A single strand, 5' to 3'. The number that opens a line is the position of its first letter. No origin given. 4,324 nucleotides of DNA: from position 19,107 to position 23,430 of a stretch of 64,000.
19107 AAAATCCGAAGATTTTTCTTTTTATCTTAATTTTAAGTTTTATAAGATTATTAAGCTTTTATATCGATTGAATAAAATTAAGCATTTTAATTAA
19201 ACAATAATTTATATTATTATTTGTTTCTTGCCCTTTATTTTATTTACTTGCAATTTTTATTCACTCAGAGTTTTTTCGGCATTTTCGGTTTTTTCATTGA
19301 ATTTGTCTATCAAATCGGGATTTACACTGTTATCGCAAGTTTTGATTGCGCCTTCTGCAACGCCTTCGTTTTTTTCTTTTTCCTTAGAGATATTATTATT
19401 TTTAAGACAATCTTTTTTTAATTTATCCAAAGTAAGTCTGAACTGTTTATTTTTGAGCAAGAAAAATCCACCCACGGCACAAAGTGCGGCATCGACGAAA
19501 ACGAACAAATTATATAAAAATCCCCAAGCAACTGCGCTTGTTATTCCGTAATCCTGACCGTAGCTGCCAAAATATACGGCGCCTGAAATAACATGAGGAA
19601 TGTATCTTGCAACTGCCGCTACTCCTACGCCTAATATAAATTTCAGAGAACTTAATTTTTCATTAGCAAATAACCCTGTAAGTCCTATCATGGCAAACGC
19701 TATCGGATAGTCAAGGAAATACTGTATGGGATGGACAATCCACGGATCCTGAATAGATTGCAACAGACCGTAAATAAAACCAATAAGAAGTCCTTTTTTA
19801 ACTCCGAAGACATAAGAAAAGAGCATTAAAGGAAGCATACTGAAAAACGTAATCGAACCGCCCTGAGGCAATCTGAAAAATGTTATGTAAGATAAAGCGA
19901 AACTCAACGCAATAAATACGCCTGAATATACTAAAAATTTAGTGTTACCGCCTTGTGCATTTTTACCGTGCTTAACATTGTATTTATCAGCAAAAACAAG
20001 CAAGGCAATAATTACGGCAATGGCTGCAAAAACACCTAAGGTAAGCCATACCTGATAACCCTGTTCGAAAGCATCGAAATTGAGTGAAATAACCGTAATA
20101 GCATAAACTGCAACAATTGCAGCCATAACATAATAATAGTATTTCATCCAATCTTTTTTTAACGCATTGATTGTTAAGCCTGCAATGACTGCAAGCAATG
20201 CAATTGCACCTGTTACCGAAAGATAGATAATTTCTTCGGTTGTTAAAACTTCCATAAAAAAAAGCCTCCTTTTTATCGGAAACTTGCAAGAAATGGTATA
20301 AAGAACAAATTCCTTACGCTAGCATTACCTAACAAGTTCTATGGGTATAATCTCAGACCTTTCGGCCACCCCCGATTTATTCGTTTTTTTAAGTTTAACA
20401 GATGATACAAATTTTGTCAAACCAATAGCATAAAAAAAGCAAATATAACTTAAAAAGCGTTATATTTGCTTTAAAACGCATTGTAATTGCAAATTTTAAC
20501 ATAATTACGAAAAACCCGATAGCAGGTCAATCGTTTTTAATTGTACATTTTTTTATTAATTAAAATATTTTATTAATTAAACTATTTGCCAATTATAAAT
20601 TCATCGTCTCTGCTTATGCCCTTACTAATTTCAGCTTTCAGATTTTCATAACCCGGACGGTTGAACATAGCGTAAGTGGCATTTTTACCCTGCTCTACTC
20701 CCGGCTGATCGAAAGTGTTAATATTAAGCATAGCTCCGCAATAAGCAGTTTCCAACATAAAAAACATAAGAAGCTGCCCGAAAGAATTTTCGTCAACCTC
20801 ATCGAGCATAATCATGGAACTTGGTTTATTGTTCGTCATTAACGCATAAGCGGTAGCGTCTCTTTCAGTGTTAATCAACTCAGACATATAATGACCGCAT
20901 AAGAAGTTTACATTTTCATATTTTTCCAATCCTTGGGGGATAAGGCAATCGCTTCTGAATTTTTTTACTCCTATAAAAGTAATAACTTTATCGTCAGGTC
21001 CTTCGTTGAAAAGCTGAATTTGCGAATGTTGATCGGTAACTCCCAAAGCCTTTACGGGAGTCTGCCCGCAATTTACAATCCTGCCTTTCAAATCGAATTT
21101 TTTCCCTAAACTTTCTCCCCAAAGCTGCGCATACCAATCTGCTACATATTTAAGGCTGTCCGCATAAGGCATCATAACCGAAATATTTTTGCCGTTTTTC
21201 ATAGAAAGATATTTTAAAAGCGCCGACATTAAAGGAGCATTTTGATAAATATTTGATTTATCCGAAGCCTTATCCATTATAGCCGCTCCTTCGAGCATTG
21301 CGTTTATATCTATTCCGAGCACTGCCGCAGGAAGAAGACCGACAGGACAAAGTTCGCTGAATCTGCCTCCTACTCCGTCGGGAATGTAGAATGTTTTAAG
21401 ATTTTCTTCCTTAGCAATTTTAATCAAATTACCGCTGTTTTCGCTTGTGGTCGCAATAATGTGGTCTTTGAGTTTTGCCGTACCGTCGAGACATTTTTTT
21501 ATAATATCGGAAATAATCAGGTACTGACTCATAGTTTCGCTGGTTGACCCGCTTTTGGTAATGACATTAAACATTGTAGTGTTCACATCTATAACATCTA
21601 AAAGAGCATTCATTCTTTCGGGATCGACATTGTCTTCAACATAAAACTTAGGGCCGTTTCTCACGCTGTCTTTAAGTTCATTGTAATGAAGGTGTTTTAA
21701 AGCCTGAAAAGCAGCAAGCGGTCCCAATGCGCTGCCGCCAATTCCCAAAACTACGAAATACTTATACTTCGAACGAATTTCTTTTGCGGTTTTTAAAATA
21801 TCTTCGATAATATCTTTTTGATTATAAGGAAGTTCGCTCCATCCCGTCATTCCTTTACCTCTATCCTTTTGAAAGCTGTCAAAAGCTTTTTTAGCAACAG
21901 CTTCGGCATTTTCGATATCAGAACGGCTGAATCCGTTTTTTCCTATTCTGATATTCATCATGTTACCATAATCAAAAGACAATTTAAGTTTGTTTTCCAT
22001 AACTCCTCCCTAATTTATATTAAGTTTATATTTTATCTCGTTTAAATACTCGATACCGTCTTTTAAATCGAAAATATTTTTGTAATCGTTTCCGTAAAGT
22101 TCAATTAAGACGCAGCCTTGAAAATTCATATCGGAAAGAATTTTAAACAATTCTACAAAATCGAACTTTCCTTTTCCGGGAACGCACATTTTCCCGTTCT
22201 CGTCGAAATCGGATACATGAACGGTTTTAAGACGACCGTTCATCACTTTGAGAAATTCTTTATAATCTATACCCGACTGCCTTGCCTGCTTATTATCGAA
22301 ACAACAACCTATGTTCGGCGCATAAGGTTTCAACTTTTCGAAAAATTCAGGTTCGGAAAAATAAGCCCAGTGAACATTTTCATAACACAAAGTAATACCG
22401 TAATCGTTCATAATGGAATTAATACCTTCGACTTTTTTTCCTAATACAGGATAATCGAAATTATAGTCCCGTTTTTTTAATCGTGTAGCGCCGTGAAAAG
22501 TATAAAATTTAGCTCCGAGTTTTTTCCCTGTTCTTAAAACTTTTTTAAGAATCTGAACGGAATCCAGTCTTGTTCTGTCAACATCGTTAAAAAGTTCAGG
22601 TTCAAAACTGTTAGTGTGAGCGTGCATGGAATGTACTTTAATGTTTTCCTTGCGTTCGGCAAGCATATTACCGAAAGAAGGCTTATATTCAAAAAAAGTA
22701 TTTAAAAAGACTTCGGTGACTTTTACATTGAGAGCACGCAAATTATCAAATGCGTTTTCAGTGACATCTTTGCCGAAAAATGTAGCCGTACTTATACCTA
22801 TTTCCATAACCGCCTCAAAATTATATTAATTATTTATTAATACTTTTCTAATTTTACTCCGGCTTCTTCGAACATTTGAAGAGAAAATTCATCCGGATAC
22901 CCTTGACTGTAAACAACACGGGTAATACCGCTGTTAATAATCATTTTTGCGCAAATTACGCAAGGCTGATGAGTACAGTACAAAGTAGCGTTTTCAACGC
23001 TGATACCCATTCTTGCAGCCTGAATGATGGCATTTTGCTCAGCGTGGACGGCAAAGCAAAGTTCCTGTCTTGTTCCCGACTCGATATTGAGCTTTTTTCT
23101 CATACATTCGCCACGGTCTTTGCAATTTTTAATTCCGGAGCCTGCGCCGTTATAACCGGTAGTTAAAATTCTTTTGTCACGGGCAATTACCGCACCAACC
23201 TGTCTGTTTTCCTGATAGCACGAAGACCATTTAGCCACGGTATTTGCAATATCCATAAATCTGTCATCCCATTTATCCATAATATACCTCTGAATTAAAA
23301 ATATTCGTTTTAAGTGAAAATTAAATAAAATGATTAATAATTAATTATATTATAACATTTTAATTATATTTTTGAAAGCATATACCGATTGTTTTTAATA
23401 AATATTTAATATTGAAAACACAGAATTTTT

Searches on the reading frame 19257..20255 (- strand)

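Call 86: search_protein_families(library=pfam, proteins=[window:19257-20255:-], max_evalue=0.00001)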
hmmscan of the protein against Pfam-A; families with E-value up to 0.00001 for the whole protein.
window:19257-20255:- (332 aa): 1 family
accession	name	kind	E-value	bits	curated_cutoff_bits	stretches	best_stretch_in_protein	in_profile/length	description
PF09515.15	Thia_YuaJ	-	2.1e-36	126.1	25.8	1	108-273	1-174/177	Thiamine transporter protein (Thia_YuaJ)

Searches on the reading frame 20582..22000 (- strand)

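Call 86: search_protein_families(library=pfam, proteins=[window:20582-22000:-], max_evalue=0.00001)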
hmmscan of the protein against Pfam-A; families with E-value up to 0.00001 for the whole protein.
window:20582-22000:- (472 aa): 1 family
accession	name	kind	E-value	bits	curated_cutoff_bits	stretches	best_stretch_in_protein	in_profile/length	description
PF00342.24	PGI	-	8.5e-43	147.1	22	1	80-444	97-464/486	Phosphoglucose isomerase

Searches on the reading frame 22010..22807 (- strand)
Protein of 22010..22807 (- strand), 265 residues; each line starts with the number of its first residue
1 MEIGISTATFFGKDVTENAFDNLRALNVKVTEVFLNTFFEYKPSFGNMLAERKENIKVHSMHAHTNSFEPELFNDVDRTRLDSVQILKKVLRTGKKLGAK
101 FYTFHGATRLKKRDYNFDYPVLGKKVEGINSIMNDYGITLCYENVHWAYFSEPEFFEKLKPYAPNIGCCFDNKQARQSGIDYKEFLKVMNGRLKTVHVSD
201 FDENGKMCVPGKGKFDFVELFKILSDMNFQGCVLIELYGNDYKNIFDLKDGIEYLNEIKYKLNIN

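Call 86: search_protein_families(library=pfam, proteins=[window:22010-22807:-], max_evalue=0.00001)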
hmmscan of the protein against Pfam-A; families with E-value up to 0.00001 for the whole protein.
window:22010-22807:- (265 aa): 1 family
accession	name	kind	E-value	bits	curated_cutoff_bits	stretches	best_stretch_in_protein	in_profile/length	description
PF01261.30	AP_endonuc_2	-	2.9e-20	73.5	31.1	1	28-257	9-248/249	Xylose isomerase-like TIM barrel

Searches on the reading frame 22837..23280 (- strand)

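Call 86: search_protein_families(library=pfam, proteins=[window:22837-23280:-], max_evalue=0.00001)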
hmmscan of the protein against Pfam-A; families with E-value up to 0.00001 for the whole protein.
window:22837-23280:- (147 aa): 3 families
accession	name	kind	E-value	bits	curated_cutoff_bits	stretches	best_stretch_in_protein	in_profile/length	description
PF00383.29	dCMP_cyt_deam_1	-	1.3e-25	89.7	25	1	3-125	2-101/102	Cytidine and deoxycytidylate deaminase zinc-binding region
PF14437.12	MafB19-deam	-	5e-18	65.8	27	1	5-131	4-106/142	MafB19-like deaminase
PF14439.12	Bd3614-deam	-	3.7e-06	27.4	38.5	1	77-126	34-90/113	Bd3614-like deaminase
